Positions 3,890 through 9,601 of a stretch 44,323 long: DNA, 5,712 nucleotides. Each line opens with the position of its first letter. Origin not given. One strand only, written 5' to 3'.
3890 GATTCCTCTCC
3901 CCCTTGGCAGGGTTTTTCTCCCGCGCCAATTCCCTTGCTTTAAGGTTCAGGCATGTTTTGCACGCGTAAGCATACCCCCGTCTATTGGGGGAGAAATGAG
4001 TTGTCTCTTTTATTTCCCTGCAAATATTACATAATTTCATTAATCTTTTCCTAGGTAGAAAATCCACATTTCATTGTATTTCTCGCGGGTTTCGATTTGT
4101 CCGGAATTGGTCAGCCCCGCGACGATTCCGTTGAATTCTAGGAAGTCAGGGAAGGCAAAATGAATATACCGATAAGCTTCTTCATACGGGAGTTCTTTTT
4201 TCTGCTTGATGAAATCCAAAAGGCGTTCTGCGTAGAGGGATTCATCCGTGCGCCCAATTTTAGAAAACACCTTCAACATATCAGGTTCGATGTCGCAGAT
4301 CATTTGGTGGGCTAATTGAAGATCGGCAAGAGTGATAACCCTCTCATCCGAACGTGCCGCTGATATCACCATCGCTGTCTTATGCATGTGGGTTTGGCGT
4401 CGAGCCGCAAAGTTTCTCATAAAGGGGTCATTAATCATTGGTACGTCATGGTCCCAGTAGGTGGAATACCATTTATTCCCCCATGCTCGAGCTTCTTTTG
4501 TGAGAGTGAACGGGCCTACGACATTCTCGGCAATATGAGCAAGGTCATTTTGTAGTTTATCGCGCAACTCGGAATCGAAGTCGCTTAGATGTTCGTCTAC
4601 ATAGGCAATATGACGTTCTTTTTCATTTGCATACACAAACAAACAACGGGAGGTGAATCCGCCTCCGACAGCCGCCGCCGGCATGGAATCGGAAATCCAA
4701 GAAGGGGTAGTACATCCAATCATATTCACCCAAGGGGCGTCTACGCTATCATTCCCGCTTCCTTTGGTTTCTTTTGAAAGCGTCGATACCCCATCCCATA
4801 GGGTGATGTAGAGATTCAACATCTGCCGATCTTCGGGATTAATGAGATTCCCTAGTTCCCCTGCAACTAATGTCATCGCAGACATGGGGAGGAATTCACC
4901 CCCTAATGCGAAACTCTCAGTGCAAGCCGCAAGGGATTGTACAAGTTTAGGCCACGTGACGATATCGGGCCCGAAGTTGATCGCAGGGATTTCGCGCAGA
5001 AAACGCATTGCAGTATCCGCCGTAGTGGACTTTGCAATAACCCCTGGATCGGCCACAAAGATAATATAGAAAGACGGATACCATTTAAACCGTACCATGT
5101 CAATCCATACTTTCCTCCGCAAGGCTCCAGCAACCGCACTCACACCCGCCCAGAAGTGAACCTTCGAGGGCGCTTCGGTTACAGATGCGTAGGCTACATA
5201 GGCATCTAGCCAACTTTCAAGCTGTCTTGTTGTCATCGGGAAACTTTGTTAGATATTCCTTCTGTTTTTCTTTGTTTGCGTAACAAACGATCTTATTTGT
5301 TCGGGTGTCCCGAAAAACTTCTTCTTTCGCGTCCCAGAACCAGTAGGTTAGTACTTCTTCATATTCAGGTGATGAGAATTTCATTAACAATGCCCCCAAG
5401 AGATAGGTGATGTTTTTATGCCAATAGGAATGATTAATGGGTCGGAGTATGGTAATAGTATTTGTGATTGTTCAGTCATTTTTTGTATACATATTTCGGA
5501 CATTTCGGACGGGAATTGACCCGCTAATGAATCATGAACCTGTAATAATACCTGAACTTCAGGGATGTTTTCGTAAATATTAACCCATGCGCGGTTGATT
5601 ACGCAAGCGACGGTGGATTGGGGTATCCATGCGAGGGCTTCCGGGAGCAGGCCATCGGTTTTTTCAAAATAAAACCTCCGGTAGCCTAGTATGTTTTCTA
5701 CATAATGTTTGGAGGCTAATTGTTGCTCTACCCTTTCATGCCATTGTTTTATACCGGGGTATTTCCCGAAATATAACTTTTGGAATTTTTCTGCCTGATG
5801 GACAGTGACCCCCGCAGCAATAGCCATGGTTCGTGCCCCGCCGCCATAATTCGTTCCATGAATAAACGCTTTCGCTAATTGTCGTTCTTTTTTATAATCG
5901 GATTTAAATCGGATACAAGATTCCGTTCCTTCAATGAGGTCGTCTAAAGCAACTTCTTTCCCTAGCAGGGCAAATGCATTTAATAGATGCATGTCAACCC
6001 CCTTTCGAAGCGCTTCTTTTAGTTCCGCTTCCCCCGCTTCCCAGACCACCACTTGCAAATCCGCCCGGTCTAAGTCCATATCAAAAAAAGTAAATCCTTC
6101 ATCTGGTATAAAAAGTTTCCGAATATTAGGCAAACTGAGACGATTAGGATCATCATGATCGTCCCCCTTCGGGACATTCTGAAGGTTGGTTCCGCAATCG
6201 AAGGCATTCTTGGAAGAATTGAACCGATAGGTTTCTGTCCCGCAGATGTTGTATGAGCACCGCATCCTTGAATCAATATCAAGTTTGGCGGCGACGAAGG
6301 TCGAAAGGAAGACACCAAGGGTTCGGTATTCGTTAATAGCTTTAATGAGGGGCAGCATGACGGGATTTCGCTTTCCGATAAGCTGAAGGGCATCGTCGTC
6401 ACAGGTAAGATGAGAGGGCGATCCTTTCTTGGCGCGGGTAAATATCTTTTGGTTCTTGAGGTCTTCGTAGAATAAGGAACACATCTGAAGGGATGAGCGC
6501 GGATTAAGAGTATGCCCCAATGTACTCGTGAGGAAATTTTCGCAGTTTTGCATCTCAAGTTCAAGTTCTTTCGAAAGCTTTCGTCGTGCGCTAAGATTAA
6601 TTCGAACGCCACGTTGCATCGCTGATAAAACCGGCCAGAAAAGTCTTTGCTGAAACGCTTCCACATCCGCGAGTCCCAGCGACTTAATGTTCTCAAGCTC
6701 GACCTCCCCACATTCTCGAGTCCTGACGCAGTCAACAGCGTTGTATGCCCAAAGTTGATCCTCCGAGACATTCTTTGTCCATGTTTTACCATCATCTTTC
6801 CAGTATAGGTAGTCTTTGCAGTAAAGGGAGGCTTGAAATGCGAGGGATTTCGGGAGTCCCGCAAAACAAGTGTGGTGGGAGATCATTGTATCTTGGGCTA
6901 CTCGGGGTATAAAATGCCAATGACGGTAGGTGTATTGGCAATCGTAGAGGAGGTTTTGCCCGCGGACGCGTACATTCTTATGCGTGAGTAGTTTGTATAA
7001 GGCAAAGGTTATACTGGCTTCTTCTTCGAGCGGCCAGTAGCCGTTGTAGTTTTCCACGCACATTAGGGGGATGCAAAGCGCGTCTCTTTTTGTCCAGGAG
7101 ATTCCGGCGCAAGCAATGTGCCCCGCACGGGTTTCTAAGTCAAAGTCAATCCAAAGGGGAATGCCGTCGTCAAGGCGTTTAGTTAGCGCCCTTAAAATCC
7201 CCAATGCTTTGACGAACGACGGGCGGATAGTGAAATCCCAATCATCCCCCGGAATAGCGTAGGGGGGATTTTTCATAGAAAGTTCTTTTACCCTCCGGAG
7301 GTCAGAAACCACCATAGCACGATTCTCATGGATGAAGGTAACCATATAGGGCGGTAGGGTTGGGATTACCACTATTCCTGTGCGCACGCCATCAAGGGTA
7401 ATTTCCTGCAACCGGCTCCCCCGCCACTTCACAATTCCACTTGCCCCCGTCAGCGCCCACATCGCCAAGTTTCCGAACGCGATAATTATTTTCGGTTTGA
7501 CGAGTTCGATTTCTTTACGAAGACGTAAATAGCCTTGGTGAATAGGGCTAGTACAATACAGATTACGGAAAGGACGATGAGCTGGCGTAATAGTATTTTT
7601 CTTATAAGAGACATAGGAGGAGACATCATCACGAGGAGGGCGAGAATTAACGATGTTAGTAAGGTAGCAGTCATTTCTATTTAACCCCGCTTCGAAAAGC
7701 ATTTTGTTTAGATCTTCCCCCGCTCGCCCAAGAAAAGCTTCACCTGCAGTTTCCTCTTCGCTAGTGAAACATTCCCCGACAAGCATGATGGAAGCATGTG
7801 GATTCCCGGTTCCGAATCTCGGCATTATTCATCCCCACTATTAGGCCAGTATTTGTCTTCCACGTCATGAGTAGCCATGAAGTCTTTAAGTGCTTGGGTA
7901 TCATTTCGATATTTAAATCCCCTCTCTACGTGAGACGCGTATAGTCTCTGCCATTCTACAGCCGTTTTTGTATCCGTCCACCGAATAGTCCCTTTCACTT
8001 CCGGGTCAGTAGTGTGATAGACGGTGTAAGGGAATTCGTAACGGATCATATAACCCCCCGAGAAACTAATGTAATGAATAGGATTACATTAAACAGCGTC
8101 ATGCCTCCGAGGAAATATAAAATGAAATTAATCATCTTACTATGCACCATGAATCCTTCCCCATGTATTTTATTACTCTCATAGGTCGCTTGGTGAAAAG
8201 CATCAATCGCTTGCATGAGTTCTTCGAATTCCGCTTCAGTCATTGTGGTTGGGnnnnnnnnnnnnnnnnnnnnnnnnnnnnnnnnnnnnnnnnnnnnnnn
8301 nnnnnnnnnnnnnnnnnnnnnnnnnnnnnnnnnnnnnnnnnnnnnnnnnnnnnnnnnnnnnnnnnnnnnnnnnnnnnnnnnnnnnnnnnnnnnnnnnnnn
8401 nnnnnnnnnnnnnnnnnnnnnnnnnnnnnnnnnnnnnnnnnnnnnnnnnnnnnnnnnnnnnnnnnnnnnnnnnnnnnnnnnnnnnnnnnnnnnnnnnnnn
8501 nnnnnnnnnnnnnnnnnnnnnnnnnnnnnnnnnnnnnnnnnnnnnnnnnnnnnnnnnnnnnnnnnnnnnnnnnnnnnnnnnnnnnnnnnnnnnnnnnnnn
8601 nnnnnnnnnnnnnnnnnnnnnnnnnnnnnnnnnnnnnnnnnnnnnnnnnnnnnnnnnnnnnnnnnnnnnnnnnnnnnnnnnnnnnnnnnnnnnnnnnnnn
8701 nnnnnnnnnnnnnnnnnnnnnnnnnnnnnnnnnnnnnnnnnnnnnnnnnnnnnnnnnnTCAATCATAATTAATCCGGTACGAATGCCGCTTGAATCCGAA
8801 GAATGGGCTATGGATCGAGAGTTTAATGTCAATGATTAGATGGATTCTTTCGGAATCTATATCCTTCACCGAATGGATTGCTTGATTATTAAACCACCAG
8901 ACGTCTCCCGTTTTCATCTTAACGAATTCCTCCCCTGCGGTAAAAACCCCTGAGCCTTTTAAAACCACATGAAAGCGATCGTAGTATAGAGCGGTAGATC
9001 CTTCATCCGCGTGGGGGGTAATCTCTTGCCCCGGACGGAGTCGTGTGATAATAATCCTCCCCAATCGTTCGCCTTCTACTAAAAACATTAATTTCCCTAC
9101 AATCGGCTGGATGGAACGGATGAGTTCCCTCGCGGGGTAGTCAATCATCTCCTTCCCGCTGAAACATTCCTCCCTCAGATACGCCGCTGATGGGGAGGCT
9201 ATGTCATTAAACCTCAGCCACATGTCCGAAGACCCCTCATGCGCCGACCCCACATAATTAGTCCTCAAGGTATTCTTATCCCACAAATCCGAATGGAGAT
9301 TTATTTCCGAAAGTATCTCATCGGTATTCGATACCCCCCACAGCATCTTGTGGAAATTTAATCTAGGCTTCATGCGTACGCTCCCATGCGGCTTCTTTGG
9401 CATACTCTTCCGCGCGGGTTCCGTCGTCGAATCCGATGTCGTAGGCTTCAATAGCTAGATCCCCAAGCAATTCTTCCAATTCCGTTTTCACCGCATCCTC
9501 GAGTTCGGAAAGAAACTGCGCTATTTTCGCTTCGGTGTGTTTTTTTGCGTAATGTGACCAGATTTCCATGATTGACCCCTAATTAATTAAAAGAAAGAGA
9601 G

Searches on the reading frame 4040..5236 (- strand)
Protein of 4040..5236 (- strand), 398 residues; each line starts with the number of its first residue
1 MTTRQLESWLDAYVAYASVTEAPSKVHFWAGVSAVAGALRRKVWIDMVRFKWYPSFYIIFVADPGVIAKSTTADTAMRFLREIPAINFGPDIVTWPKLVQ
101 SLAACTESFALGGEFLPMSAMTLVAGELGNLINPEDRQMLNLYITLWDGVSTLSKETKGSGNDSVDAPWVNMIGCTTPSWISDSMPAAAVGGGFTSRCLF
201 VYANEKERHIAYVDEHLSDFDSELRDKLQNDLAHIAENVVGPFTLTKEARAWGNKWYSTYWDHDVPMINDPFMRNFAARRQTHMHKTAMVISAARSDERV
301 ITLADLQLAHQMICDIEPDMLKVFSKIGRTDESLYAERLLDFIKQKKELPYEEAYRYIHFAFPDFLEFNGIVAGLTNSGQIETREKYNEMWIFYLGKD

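Call 36: search_protein_families(library=phrogs, proteins=[window:4040-5236:-], max_evalue=0.001)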
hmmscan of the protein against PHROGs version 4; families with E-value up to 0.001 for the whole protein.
window:4040-5236:- (398 aa): 5 families
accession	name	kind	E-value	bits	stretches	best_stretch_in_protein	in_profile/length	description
phrog_14296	-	DNA, RNA and nucleotide metabolism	1.4e-73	249.3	1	8-388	3-382/417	DNA primase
phrog_2373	-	DNA, RNA and nucleotide metabolism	5.4e-13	49.4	1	140-348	243-456/515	DNA helicase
phrog_3022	-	DNA, RNA and nucleotide metabolism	5.2e-07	29.5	1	51-364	405-721/788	DNA primase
phrog_5311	-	DNA, RNA and nucleotide metabolism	4.9e-05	22.7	0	154-348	432-622/692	helicase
phrog_10514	-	DNA, RNA and nucleotide metabolism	0.00047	19.5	1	148-386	480-733/750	DNA primase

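Call 67: search_protein_families(library=pfam, proteins=[window:4040-5236:-], max_evalue=0.01)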
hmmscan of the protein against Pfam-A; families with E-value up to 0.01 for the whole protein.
window:4040-5236:- (398 aa): 1 family
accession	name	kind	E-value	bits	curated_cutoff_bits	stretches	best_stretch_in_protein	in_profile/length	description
PF13148.11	DUF3987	-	3.9e-16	59.6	27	1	121-323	146-361/364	Protein of unknown function (DUF3987)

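Call 82: search_solved_structures(query=window:4040-5236:-, max_evalue=1)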
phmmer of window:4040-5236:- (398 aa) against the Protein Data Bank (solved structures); distinct sequences matched with E-value up to 1: 7.
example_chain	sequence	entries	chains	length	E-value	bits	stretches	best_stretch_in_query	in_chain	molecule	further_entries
6een_A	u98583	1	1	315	0.00011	24.5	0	67-105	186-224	Designer Pentatricopeptide Protein dPPR10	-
6een_B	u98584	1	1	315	0.00024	23.4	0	67-105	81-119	Designer Pentatricopeptide Protein dPPR10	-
5i9h_A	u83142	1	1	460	0.00074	21.8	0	67-103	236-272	pentatricopeptide repeat protein dPPR-U8G2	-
5i9d_A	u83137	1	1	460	0.0034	19.6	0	67-103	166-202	pentatricopeptide repeat protein dPPR-U8A2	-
4ozs_A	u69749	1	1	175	0.048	15.9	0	67-105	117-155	Alpha solenoid protein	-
3sqg_B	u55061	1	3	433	0.099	14.8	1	29-142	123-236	Methyl-coenzyme M reductase, beta subunit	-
6een_C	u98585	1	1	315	0.15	14.2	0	66-103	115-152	Designer Pentatricopeptide Protein dPPR10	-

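Call 88: search_protein_families(library=ncbifam, proteins=[window:4040-5236:-], max_evalue=0.1)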
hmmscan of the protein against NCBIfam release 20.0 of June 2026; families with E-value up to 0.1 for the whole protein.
window:4040-5236:- (398 aa): 1 family
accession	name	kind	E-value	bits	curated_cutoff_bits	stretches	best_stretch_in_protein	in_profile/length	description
TIGR01187.1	potA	subfamily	0.037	13.1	355.6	1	191-239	102-150/325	polyamine ABC transporter ATP-binding protein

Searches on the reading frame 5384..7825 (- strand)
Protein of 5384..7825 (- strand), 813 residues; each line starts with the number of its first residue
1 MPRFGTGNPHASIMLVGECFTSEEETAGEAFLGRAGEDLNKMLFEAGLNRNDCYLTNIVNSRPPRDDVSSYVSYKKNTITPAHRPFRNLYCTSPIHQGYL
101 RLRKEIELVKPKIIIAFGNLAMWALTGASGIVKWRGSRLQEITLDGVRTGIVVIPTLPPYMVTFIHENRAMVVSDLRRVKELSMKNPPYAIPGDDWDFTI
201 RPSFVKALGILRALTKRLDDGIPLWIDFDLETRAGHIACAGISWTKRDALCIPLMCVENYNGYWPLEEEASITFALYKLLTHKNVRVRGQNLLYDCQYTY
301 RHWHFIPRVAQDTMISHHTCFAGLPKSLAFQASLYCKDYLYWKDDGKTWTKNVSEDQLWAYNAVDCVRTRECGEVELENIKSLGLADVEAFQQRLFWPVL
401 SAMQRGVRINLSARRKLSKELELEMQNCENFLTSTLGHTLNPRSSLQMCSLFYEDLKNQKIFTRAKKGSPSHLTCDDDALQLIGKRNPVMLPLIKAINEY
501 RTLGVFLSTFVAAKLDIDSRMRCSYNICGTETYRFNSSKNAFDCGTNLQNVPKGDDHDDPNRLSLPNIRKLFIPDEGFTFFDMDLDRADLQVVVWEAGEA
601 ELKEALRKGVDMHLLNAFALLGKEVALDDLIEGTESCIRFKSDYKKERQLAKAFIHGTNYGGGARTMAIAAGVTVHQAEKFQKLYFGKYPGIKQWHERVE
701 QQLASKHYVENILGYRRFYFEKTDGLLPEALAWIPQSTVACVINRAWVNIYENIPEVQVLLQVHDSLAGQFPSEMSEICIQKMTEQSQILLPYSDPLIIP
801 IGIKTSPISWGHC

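Call 11: search_protein_families(library=pfam, proteins=[window:5384-7825:-], max_evalue=0.01)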
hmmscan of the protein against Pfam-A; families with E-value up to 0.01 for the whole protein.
window:5384-7825:- (813 aa): 2 families
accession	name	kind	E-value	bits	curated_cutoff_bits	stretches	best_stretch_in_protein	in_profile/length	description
PF00476.26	DNA_pol_A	-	1.2e-40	140.1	34.3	1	415-785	5-355/381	DNA polymerase family A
PF03167.25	UDG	-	2.9e-18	66.7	24.3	1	4-134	1-102/141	Uracil DNA glycosylase superfamily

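Call 60: search_dna_similar(query=window:5384-7822:-, collection=phages, mode=protein, max_rows=15)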
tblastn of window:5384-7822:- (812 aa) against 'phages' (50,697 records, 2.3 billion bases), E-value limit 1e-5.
Records with a match: 1767; places in all: 1767; records where one place covers at least 80% of the query: 11.
Best place of each record, by identity: <60% 1767.
By first word of the organism name: Mycobacterium 717; Bacillus 126; Vibrio 119; Microbacterium 115; Arthrobacter 95; Enterococcus 80; Gordonia 67; Listeria 64; Clostridium 44; Rhodococcus 39; and 58 more.
By host as written in the record: Mycobacterium smegmatis mc2 155 502; - 118; Mycobacterium smegmatis mc#155 101; Microbacterium foliorum NRRL B-24224 57; Listeria monocytogenes 46; Arthrobacter globiformis B-2979 41; Mycobacterium smegmatis mc2155 38; Gordonia terrae 3612 37; and 278 more.
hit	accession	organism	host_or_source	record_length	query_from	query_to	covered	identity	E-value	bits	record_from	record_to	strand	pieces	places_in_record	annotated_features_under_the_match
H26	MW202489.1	Bacteriophage sp.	Manatee Spring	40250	5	812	100%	46.1%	0e+0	731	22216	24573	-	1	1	DNA polymerase | hypothetical protein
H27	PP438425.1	Microcystis phage Mel-JY34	Microcystis elabens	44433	5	812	100%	41.4%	0e+0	602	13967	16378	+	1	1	DNA polymerase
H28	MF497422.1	Vibrio phage vB_VspS_VS-ABTNL-3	Vibrio splendidus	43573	11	812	98%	32.5%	3e-68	395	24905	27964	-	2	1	3'-5'exonuclease and polymerase domain protein | DNA polymerase I | hypothetical protein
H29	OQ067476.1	Caulobacter phage Kuura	Caulobacter sp.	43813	1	793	96%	29.2%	3e-37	297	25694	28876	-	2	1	DNA polymerase | hypothetical protein (x3)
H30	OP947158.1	Desulfofustis phage LS06-2018-MD01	-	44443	6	771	94%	27.4%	3e-65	244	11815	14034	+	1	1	DNA polymerase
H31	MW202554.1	Caudoviricetes sp.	Manatee Spring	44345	4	784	95%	25.7%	7e-22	210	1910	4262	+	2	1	DNA polymerase (x2)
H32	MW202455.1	Caudoviricetes sp.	Manatee Spring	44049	3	811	100%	23.9%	1e-33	146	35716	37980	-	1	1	DNA polymerase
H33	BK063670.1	Caudoviricetes sp. vir526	Methanomicrobiales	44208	8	776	95%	23.5%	2e-38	160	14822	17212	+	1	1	DNA polymerase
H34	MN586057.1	Gordonia phage Cleo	Gordonia rubripertincta NRRL B-16540 SEA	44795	113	716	74%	26.3%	3e-24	116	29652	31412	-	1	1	38: DNA polymerase I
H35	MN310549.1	Gordonia phage Gibbous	Gordonia rubripertincta NRRL B-16540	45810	113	716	74%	26.3%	3e-24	115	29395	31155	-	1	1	38: DNA polymerase I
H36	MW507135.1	Gordonia phage Dre3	Gordonia rubripertincta NRRL B-16540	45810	113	716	74%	26.3%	3e-24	115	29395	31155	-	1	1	38: DNA polymerase I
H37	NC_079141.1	Gordonia phage Gibbous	Gordonia rubripertincta NRRL B-16540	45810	113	716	74%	26.3%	3e-24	115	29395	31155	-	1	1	38: DNA polymerase I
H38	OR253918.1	Gordonia phage Nibbles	Gordonia rubripertincta NRRL B-16540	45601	113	716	74%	26.2%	1e-24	117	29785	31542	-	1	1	39: DNA polymerase I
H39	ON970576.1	Gordonia phage Survivors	Gordonia rubripertincta NRRL B-16540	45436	113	716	74%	26.1%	4e-25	118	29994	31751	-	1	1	40: DNA polymerase I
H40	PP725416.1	Gordonia phage MaVan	Gordonia rubripertincta NRRL B-16540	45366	113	716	74%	26.1%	1e-24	117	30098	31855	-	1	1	40: DNA polymerase I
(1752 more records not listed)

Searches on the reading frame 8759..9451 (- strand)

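Call 36: search_protein_families(library=phrogs, proteins=[window:8759-9451:-], max_evalue=0.001)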
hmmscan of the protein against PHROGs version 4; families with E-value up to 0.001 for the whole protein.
window:8759-9451:- (230 aa): 1 family
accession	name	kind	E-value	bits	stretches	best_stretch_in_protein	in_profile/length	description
phrog_32420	-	unknown function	2.8e-06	28.5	1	142-210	107-176/180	-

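Call 67: search_protein_families(library=pfam, proteins=[window:8759-9451:-], max_evalue=0.01)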
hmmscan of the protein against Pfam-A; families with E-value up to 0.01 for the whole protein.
window:8759-9451:- (230 aa): 3 families
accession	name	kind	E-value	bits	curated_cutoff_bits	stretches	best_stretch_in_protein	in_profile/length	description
PF05118.21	Asp_Arg_Hydrox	-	1.6e-08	35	22.6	1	126-210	71-155/157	Aspartyl/Asparaginyl beta-hydroxylase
PF07883.17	Cupin_2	-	1.3e-06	28.4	27.2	1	136-205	3-66/70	Cupin domain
PF02311.25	AraC_binding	-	0.0084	16.3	21.1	0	160-203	26-69/135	AraC-like ligand binding domain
